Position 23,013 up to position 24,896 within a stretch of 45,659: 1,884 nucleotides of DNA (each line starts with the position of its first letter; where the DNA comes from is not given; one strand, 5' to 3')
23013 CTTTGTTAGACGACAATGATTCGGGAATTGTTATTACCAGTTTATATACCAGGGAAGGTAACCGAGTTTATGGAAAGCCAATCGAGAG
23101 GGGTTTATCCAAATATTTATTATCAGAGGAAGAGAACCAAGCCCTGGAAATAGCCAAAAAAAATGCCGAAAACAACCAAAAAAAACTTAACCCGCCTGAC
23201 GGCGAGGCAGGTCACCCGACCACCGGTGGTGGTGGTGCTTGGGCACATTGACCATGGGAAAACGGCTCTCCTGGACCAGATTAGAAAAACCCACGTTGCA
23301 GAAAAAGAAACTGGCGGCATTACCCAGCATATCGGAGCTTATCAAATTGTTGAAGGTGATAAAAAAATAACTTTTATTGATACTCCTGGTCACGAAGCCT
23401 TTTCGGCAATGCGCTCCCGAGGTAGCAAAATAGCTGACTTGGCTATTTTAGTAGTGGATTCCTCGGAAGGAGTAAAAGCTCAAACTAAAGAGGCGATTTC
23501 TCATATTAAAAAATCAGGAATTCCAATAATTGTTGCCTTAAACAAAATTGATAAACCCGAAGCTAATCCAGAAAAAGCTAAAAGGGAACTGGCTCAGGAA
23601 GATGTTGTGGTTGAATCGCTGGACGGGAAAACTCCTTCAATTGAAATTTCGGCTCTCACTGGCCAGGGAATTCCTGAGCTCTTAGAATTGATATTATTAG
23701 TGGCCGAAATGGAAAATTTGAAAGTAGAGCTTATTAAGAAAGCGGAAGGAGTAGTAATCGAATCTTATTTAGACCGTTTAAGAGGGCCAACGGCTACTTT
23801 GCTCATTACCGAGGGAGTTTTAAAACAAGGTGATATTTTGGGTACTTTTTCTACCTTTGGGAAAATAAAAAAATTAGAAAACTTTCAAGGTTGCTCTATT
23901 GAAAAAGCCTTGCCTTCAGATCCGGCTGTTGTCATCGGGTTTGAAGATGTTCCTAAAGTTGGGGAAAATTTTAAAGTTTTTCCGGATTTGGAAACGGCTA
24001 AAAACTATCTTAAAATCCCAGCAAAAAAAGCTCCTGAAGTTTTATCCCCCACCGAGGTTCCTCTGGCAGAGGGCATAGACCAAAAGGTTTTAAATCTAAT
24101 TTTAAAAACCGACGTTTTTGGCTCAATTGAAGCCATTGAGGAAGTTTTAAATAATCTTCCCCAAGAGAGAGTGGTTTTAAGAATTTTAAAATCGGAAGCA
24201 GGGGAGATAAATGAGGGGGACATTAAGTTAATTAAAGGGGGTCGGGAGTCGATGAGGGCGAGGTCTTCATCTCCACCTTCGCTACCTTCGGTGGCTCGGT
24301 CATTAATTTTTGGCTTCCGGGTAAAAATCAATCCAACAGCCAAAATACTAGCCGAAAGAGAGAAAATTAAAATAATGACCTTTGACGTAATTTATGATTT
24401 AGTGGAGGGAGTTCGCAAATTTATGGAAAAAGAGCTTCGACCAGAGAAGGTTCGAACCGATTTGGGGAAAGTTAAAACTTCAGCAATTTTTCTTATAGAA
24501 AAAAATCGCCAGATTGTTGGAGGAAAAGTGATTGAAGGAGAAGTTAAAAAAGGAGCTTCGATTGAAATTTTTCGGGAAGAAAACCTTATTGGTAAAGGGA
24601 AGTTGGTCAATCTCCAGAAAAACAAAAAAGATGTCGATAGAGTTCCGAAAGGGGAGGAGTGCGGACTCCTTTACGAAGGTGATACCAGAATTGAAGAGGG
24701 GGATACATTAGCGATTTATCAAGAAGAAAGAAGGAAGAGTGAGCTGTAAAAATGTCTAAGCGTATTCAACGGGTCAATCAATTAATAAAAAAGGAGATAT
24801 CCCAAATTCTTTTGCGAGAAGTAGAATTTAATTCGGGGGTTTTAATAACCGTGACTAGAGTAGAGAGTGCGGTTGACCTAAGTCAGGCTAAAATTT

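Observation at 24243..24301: A repeat element that also occurs between genes sits in frame inside essential infB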

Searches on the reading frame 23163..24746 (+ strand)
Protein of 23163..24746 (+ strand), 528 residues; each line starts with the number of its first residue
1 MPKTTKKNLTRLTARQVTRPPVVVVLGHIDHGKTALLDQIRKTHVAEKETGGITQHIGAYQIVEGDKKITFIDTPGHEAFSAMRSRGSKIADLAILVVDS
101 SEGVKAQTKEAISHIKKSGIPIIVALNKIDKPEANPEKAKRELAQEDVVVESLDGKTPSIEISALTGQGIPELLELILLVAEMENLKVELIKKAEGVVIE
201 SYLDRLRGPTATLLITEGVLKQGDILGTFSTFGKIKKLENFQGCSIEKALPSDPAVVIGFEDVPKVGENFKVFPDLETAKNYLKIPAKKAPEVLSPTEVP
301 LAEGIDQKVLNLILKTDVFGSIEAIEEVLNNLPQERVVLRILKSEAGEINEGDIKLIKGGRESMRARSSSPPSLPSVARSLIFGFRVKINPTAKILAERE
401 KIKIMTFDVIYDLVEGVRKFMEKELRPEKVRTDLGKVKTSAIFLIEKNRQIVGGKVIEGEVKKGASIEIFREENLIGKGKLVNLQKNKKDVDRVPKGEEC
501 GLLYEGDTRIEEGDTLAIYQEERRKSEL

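Call 14: find_homologous_proteins(query=window:23163-24746:+, max_evalue=1e-30)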
Query window:23163-24746:+ (528 aa): 8000 proteins with E <= 1e-30 among 8000 candidates; the best 120 are listed.
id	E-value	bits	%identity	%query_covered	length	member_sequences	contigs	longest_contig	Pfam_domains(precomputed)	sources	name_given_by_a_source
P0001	7.3e-295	996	93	96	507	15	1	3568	PF01926.30,PF11987.14,PF00025.28,PF09439.17,PF08477.20,PF02421.25,PF00009.34,PF03144.32,PF00071.29,PF22042.3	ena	-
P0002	7.5e-294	993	91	100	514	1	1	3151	PF01926.30,PF11987.14,PF00025.28,PF09439.17,PF08477.20,PF02421.25,PF00009.34,PF03144.32,PF00071.29,PF22042.3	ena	-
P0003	1.9e-272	922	89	96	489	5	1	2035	PF01926.30,PF11987.14,PF00025.28,PF09439.17,PF14578.13,PF08477.20,PF02421.25,PF00009.34,PF03144.32,PF00071.29,PF22042.3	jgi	-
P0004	4.2e-267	905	88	96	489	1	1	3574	PF01926.30,PF11987.14,PF00025.28,PF09439.17,PF14578.13,PF08477.20,PF02421.25,PF00009.34,PF03144.32,PF00071.29,PF22042.3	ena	-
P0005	7.9e-267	904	88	96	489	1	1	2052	PF01926.30,PF11987.14,PF00025.28,PF09439.17,PF14578.13,PF08477.20,PF02421.25,PF00009.34,PF03144.32,PF00071.29,PF22042.3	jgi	-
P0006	1.3e-266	903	87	96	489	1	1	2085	PF01926.30,PF11987.14,PF00025.28,PF09439.17,PF14578.13,PF08477.20,PF02421.25,PF00009.34,PF03144.32,PF00071.29,PF22042.3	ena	-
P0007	5.1e-263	891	82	100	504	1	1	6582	PF01926.30,PF11987.14,PF00025.28,PF09439.17,PF08477.20,PF02421.25,PF00009.34,PF03144.32,PF00071.29,PF22042.3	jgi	jgi:translation initiation factor IF-2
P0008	1.8e-262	889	85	96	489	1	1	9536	PF01926.30,PF11987.14,PF00025.28,PF09439.17,PF08477.20,PF02421.25,PF00009.34,PF03144.32,PF00071.29,PF22042.3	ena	-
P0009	2.6e-246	836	83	96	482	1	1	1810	PF01926.30,PF11987.14,PF00025.28,PF09439.17,PF14578.13,PF08477.20,PF02421.25,PF00009.34,PF03144.32,PF00071.29,PF22042.3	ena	-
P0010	3.0e-246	836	82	96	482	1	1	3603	PF01926.30,PF11987.14,PF00025.28,PF08477.20,PF02421.25,PF00009.34,PF03144.32,PF00071.29,PF22042.3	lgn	-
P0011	1.6e-245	834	82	96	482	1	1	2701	PF01926.30,PF11987.14,PF00025.28,PF08477.20,PF02421.25,PF00009.34,PF03144.32,PF00071.29,PF22042.3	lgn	-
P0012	6.3e-245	832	82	96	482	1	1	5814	PF01926.30,PF11987.14,PF00025.28,PF09439.17,PF14578.13,PF08477.20,PF02421.25,PF00009.34,PF03144.32,PF00071.29,PF22042.3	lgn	-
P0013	1.3e-243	827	82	96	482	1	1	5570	PF01926.30,PF11987.14,PF09439.17,PF14578.13,PF08477.20,PF00009.34,PF03144.32,PF00071.29,PF22042.3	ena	-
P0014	1.4e-242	824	81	96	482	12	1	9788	PF01926.30,PF11987.14,PF14578.13,PF08477.20,PF00350.30,PF02421.25,PF00009.34,PF03144.32,PF00071.29,PF22042.3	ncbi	-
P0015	7.6e-239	812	80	95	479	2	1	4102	PF01926.30,PF11987.14,PF00025.28,PF08477.20,PF02421.25,PF00009.34,PF00071.29,PF22042.3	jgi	-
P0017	2.0e-238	810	83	93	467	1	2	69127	PF01926.30,PF11987.14,PF00009.34,PF03144.32,PF22042.3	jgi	-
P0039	1.5e-208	712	70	96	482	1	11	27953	PF01926.30,PF11987.14,PF00025.28,PF09439.17,PF14578.13,PF08477.20,PF02421.25,PF00009.34,PF03144.32,PF00071.29,PF22042.3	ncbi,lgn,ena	-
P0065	6.8e-204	696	67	97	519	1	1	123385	PF01926.30,PF11987.14,PF00025.28,PF08477.20,PF02421.25,PF00009.34,PF03144.32,PF00071.29,PF22042.3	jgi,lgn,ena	-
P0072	3.4e-203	694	68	96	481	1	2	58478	PF01926.30,PF11987.14,PF08477.20,PF02421.25,PF00009.34,PF03144.32,PF00071.29,PF22042.3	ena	-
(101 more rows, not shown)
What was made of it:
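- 23163..24749 (+): infB (translation initiation factor IF-2), longest ORF 528 aa; the true start is probably a few dozen codons downstream, as in the 482-489 aa orthologues. 8000 IF-2 homologues, best E=7e-295, with Pfam GTP_EFTU and IF-2 domains (call 14).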

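Call 21: find_encoding_contigs(protein=P0001, flank=3000, max_places=3)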
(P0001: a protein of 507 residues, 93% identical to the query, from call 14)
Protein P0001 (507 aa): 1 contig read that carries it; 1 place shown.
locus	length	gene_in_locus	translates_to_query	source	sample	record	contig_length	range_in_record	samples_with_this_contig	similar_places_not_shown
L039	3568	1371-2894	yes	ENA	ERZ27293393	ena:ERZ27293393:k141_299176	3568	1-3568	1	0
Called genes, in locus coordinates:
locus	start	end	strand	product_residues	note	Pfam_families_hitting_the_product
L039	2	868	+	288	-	?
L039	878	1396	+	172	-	PF14584:DUF4446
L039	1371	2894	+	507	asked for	PF00009:GTP_EFTU, PF00025:Arf (weak), PF00071:Ras, PF01926:MMR_HSR1, PF08477:Roc, PF09439:SRPRB (weak), PF22042:EF-G_D2, PF11987:IF-2, +2 more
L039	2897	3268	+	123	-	PF02033:RBFA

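Call 22: find_encoding_contigs(protein=P0004, flank=3000, max_places=3)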
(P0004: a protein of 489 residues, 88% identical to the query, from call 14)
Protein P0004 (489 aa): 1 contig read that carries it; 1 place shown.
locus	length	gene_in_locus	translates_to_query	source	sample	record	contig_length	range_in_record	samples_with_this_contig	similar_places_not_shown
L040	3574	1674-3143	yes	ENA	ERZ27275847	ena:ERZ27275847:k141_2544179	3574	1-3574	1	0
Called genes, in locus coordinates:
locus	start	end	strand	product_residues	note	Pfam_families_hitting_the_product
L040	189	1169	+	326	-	PF01210:NAD_Gly3P_dh_N, PF07479:NAD_Gly3P_dh_C, PF20618:GPD_NAD_C_bact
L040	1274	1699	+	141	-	PF14584:DUF4446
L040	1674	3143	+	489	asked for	PF00009:GTP_EFTU, PF00025:Arf (weak), PF00071:Ras, PF01926:MMR_HSR1, PF02421:FeoB_N (weak), PF08477:Roc, PF22042:EF-G_D2, PF11987:IF-2, +3 more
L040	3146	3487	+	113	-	PF02033:RBFA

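Call 41: search_solved_structures(query=window:23163-24746:+, max_evalue=1e-20, show_alignments=1)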
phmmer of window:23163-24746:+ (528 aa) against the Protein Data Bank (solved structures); distinct sequences matched with E-value up to 1e-20: 43.
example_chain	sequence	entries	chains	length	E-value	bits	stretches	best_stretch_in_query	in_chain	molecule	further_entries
3j4j_A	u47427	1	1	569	1.4e-101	343.9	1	18-520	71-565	Translation initiation factor IF-2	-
5lmv_a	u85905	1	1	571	2.1e-101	343.3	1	18-520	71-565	Translation initiation factor IF-2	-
7uiu_x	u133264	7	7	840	2.4e-97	329.9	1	13-521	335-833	Translation initiation factor IF-2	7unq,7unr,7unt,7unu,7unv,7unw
6o7k_f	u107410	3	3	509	8e-96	324.9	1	18-520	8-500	Translation initiation factor IF-2 | Translation initiation factor IF2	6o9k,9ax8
1zo1_I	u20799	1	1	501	6.3e-95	322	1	19-520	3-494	translation initiation factor 2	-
3jcj_f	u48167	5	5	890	7.8e-94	318.4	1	17-520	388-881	Translation initiation factor IF-2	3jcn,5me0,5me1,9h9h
3izy_P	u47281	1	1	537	1.5e-87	297.7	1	18-270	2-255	Translation initiation factor IF-2, mitochondrial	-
9ojm_7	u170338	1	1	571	8.6e-85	288.5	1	17-270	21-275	Translation initiation factor IF-2, mitochondrial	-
4kjz_A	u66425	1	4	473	2.2e-84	287.2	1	18-427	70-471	Translation initiation factor IF-2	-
6gaw_BC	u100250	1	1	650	3.6e-84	286.5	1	17-270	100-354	Translation initiation factor IF-2, mitochondrial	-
6gaz_BC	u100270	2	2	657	3.8e-84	286.4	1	17-270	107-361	Translation initiation factor IF-2, mitochondrial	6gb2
8qrn_7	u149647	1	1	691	4.6e-84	286.1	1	17-270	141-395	Translation initiation factor IF-2, mitochondrial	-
6rw5_7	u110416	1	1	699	4.8e-84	286.1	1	17-270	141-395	Translation initiation factor IF-2, mitochondrial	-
7po2_7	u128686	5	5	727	5.8e-84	285.8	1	17-270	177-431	Translation initiation factor IF-2, mitochondrial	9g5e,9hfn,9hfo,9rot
4b44_A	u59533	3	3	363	1.1e-75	258.6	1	18-283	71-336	TRANSLATION INITIATION FACTOR IF-2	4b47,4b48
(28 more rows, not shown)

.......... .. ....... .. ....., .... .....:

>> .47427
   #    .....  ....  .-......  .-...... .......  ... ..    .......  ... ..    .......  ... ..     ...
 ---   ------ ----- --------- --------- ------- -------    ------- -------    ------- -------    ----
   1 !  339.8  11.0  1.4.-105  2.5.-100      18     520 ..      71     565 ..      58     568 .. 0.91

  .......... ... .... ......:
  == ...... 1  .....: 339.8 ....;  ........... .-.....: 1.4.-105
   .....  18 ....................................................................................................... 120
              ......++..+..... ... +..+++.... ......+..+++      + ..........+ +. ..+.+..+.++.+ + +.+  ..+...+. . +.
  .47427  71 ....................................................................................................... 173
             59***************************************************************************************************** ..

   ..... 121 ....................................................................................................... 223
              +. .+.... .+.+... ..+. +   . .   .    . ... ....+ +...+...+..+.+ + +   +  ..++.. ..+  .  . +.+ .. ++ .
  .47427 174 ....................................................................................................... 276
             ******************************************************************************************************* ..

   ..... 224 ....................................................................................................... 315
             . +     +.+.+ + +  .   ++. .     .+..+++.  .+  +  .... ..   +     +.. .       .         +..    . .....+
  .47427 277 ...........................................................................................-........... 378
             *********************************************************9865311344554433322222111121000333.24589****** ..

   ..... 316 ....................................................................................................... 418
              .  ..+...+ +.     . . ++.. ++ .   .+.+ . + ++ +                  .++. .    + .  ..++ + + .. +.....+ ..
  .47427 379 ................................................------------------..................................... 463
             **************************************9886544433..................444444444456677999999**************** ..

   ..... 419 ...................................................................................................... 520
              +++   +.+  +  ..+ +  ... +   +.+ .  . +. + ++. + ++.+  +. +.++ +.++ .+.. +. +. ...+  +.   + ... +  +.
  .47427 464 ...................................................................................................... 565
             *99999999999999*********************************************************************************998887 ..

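Call 49: predict_structure(alignment_id=A3)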
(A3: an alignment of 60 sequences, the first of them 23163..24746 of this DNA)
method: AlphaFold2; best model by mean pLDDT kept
length: 528 residues; sequences in the alignment: 60
mean_pLDDT: 74.7   pTM: 0.58
mean pLDDT of the five models: 74.7, 74.2, 73.9, 73.0, 71.9
residues with pLDDT >= 90: 51; 70-90: 327; 50-70: 89; < 50: 61
segments of 3 or more residues with pLDDT < 50: 1-13, 49-55, 287-306, 363-378
pLDDT, mean of each block of 10 residues (from residue 1): 33 66 83 81 60 52 82 70 73 89 83 85 84 82 82 68 85 90 86 87 76 90 91 90 84 87 83 89 57 34 49 68 70 65 69 71 43 40 75 81 74 73 59 81 77 87 86 85 87 87 87 86 53
secondary structure, 60 per line:
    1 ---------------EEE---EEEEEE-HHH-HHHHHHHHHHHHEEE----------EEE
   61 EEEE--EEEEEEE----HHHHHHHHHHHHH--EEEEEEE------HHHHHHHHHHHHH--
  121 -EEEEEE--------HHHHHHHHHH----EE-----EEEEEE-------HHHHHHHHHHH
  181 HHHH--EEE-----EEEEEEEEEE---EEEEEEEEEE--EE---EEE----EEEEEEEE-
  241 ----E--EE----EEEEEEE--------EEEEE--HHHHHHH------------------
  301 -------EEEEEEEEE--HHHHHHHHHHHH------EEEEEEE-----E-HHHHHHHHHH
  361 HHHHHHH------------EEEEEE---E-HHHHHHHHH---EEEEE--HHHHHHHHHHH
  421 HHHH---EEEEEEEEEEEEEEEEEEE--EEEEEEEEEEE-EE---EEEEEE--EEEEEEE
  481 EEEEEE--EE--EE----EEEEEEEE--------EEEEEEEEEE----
elements in order: E16-18 E22-27 H33-44 E45-47 E58-64 E67-73 H78-90 E93-99 H106-118 E122-127 H136-145 E157-162 H170-184 E187-189 E195-204 E208-217 E225-227 E232-239 E254-260 E269-273 H276-282 E308-316 H319-330 E337-343 H351-367 E380-385 H391-399 E403-407 H410-424 E428-446 E449-459 E466-471 E474-486 E499-506 E515-524
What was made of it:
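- Insert location: a pure gap against solved IF2, in a low-confidence loop of the model (calls 41, 49).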

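Call 63: find_encoding_contigs(protein=P0003, flank=1500, max_places=2)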
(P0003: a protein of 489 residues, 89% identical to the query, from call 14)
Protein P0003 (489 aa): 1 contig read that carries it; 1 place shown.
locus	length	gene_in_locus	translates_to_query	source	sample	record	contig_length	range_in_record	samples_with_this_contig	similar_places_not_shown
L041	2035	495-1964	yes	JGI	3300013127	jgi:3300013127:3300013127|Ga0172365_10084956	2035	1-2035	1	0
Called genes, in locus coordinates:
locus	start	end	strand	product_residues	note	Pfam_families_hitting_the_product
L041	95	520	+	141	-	PF14584:DUF4446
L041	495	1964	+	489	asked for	PF00009:GTP_EFTU, PF00025:Arf (weak), PF00071:Ras, PF01926:MMR_HSR1, PF08477:Roc, PF09439:SRPRB (weak), PF22042:EF-G_D2, PF11987:IF-2, +3 more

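Call 64: find_encoding_contigs(protein=P0008, flank=5000, max_places=2)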
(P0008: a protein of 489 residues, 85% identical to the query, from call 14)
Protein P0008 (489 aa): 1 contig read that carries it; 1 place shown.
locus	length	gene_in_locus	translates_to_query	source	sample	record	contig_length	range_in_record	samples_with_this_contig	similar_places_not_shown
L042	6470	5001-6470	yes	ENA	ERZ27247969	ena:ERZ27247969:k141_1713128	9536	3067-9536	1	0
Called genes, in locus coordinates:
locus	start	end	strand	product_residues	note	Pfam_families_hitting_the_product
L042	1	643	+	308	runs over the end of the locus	PF01073:3Beta_HSD, PF01370:Epimerase, PF02719:Polysacc_synt_2, PF04321:RmlD_sub_bind, PF07993:NAD_binding_4 (faint), PF16363:GDP_Man_Dehyd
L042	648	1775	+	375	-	PF00535:Glycos_transf_2, PF10111:Glyco_tranf_2_2, PF13641:Glyco_tranf_2_3, PF13632:Glyco_trans_2_3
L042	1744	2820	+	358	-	PF00535:Glycos_transf_2, PF10111:Glyco_tranf_2_2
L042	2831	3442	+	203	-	PF00300:His_Phos_1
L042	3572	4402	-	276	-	PF13489:Methyltransf_23, PF00398:RrnaAD, PF01209:Ubie_methyltran, PF05175:MTS, PF13649:Methyltransf_25, PF13847:Methyltransf_31 (weak), PF08241:Methyltransf_11, PF08242:Methyltransf_12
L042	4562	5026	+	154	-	PF14584:DUF4446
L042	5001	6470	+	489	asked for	PF00009:GTP_EFTU, PF00025:Arf (weak), PF00071:Ras, PF01926:MMR_HSR1, PF08477:Roc, PF09439:SRPRB (weak), PF22042:EF-G_D2, PF11987:IF-2, +2 more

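Call 81: find_encoding_contigs(protein=P0017, flank=10000, max_places=1)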
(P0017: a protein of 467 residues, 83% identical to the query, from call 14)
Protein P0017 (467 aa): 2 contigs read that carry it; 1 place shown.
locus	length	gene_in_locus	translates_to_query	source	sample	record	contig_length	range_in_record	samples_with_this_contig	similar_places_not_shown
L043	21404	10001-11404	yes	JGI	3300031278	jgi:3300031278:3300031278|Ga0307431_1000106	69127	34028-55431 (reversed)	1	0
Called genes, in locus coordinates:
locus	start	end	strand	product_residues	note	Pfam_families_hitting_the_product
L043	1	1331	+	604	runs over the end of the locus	PF13620:CarboxypepD_reg (weak)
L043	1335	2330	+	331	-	-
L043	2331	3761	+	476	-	-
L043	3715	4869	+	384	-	PF11104:PilM_2, PF06723:MreB_Mbl (faint), PF14450:FtsA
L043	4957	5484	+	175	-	PF05137:PilN (weak)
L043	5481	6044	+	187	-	-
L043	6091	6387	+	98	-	-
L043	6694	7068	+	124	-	PF07883:Cupin_2 (weak)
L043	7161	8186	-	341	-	PF00089:Trypsin, PF13365:Trypsin_2, PF13180:PDZ_2, PF17820:PDZ_6 (weak)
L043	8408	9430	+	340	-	PF01210:NAD_Gly3P_dh_N, PF07479:NAD_Gly3P_dh_C, PF20618:GPD_NAD_C_bact (weak)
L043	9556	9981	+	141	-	PF14584:DUF4446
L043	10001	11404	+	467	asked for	PF00009:GTP_EFTU, PF01926:MMR_HSR1, PF22042:EF-G_D2, PF03144:GTP_EFTU_D2 (faint), PF11987:IF-2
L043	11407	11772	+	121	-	PF02033:RBFA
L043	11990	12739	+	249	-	PF14528:LAGLIDADG_3 (faint), PF00961:LAGLIDADG_1 (faint)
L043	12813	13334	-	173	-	-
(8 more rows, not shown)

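Call 82: find_encoding_contigs(protein=P0039, flank=10000, max_places=1)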
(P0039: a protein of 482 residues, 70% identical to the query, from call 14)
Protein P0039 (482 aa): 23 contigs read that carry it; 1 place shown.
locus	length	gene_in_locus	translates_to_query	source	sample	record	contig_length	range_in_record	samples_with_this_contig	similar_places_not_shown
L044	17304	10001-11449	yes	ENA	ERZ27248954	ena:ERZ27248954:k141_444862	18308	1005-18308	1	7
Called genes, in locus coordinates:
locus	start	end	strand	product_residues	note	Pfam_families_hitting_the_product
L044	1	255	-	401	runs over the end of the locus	PF28597:T2SSF_N, PF00482:T2SSF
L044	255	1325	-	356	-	PF00437:T2SSE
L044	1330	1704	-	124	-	PF00072:Response_reg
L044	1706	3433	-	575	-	PF05157:MshEN, PF00437:T2SSE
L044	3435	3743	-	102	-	-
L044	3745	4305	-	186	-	PF04350:PilO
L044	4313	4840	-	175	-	-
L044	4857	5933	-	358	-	PF06723:MreB_Mbl (faint), PF11104:PilM_2, PF14450:FtsA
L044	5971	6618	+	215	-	PF18912:DZR_2 (weak), PF00156:Pribosyltran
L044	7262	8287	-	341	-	PF00089:Trypsin, PF13365:Trypsin_2, PF13180:PDZ_2, PF17820:PDZ_6 (weak)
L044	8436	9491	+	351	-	PF01210:NAD_Gly3P_dh_N, PF07479:NAD_Gly3P_dh_C, PF20618:GPD_NAD_C_bact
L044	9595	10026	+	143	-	PF14584:DUF4446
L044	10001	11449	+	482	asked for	PF00009:GTP_EFTU, PF00025:Arf, PF00071:Ras (weak), PF01926:MMR_HSR1, PF02421:FeoB_N (weak), PF08477:Roc (weak), PF22042:EF-G_D2, PF11987:IF-2, +3 more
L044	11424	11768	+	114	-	PF02033:RBFA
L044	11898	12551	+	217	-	PF14528:LAGLIDADG_3 (weak)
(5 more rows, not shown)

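Call 83: find_encoding_contigs(protein=P0072, flank=10000, max_places=1)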
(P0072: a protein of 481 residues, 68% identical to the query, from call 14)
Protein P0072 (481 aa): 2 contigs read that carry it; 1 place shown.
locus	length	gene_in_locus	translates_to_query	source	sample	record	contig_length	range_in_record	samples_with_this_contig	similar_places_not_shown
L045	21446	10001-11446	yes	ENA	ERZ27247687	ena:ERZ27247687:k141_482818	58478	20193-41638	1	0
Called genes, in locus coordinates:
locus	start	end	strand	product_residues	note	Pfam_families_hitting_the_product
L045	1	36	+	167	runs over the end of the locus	-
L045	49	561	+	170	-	-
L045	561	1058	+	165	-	-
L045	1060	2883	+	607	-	-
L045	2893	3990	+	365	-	PF11104:PilM_2, PF06723:MreB_Mbl (faint), PF14450:FtsA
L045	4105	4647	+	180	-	-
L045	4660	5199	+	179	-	-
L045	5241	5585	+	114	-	-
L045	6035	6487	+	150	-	PF03449:GreA_GreB_N, PF01272:GreA_GreB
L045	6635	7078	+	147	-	PF01894:YjbQ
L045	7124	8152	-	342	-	PF00089:Trypsin, PF13365:Trypsin_2, PF13180:PDZ_2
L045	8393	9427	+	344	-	PF01210:NAD_Gly3P_dh_N, PF07479:NAD_Gly3P_dh_C, PF20618:GPD_NAD_C_bact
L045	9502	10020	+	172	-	PF14584:DUF4446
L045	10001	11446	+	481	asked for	PF00009:GTP_EFTU, PF00071:Ras, PF01926:MMR_HSR1, PF02421:FeoB_N (weak), PF08477:Roc (weak), PF22042:EF-G_D2, PF03144:GTP_EFTU_D2 (faint), PF11987:IF-2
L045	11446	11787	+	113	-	PF02033:RBFA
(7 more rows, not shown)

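Call 84: find_encoding_contigs(protein=P0065, flank=10000, max_places=1)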
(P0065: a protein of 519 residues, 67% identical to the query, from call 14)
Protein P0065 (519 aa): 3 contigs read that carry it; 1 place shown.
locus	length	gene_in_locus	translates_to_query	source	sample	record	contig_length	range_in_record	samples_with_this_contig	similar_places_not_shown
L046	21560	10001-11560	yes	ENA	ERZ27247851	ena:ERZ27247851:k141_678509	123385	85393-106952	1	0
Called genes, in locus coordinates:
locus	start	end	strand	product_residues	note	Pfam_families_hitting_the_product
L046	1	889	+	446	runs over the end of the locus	-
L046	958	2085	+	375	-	PF11104:PilM_2, PF06723:MreB_Mbl (weak), PF14450:FtsA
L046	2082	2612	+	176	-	PF05137:PilN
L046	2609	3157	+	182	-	-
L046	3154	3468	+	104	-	-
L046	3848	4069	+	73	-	PF18917:LiaI-LiaF-like_TM1, PF22570:LiaF-TM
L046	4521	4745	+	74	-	-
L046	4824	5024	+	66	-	-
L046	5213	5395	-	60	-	PF23477:zf_Tbcl_2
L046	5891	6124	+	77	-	-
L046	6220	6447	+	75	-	-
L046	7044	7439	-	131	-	-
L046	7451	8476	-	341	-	PF00089:Trypsin, PF13365:Trypsin_2, PF13180:PDZ_2, PF17820:PDZ_6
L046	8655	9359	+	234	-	-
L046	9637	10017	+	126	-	PF14584:DUF4446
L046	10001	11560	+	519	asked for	PF00009:GTP_EFTU, PF00025:Arf (weak), PF00071:Ras, PF01926:MMR_HSR1, PF02421:FeoB_N, PF08477:Roc (weak), PF22042:EF-G_D2, PF11987:IF-2, +1 more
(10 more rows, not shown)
